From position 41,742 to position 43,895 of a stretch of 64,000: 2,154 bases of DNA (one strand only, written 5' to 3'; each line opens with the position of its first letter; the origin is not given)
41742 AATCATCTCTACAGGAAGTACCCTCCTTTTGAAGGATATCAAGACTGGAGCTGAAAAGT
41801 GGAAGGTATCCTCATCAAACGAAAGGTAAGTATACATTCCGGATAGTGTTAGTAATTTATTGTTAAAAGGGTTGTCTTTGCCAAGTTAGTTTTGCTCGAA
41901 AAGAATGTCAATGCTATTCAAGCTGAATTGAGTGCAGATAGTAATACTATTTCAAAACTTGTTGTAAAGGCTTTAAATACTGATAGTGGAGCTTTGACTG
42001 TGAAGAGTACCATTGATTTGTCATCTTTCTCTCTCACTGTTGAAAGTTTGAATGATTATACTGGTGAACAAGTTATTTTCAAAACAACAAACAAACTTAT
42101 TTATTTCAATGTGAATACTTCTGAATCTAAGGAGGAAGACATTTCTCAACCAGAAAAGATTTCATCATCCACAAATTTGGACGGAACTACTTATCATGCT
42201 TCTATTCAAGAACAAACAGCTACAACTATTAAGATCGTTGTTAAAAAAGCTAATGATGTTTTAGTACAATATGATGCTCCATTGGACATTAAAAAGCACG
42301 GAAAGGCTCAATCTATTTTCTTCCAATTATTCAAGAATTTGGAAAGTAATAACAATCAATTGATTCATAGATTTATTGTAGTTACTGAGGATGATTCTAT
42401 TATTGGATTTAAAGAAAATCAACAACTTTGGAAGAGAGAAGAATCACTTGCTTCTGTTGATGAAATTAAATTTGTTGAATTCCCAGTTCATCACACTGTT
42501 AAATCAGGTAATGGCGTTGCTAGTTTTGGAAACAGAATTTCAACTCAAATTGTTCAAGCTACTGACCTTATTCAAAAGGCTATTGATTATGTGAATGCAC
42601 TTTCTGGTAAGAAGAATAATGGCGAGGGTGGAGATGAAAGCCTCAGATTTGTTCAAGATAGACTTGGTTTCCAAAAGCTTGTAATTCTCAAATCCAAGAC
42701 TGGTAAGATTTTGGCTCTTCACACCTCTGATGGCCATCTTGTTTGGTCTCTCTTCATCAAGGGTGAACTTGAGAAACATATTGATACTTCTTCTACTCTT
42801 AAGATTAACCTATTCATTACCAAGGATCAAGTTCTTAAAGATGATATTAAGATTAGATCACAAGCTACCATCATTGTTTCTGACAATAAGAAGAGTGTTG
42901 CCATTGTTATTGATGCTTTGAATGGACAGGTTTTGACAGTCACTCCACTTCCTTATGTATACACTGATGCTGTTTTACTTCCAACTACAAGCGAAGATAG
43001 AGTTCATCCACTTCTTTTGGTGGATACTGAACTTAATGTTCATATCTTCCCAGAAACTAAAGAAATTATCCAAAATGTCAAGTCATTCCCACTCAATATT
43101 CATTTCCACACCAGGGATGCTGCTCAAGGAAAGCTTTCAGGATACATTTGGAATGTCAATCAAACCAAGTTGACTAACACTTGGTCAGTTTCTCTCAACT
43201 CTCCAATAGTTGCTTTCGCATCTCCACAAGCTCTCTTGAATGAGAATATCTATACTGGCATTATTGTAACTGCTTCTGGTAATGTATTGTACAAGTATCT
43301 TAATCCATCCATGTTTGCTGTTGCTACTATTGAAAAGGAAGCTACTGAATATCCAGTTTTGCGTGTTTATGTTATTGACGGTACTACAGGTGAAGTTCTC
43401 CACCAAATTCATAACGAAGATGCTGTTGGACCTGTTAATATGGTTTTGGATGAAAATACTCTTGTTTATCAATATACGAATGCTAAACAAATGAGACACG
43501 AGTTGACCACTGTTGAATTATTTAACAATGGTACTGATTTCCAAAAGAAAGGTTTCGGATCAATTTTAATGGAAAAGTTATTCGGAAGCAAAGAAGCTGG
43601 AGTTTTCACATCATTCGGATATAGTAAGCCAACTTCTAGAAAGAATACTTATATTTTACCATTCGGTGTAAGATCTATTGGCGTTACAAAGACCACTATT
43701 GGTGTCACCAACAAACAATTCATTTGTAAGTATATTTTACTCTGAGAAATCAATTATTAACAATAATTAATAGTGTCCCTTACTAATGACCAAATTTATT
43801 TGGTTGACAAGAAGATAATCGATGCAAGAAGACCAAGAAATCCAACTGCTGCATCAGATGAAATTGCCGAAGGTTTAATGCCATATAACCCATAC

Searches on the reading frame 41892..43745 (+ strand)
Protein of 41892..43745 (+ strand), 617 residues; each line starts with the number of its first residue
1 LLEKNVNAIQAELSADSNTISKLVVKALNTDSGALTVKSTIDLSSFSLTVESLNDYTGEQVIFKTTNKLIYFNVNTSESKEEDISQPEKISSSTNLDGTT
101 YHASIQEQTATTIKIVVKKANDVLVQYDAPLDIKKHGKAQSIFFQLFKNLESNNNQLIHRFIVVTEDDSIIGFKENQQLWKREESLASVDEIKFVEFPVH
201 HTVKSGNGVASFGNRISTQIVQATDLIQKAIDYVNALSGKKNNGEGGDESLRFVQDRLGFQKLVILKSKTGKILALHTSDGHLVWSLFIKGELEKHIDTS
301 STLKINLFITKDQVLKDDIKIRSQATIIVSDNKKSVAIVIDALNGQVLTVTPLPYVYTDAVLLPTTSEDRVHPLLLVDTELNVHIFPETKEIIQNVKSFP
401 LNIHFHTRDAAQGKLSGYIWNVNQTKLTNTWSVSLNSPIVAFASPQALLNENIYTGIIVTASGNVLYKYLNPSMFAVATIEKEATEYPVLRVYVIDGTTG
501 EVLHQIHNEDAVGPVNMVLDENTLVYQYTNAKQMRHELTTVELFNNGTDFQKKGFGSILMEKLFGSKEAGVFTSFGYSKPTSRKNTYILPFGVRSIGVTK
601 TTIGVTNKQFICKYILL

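Call 17: search_protein_families(library=pfam, proteins=[window:41892-43745:+], max_evalue=0.001)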
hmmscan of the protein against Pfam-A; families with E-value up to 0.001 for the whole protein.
window:41892-43745:+ (617 aa): 2 families
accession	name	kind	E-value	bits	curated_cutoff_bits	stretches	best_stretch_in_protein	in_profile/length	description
PF07774.18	EMC1_C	-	1.5e-13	51.2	27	1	520-612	1-84/214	ER membrane protein complex subunit 1, C-terminal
PF13570.13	Beta-prop_ACSF4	-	0.00064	19.7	133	0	411-455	149-190/329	Beta-alanine-activating enzyme, beta-propeller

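Call 61: list_cluster_members(proteins=[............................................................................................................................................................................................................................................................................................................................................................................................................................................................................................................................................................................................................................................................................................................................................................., window:41892-43745:+, window:44236-48105:+, window:19434-21893:-, window:21913-22716:-])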
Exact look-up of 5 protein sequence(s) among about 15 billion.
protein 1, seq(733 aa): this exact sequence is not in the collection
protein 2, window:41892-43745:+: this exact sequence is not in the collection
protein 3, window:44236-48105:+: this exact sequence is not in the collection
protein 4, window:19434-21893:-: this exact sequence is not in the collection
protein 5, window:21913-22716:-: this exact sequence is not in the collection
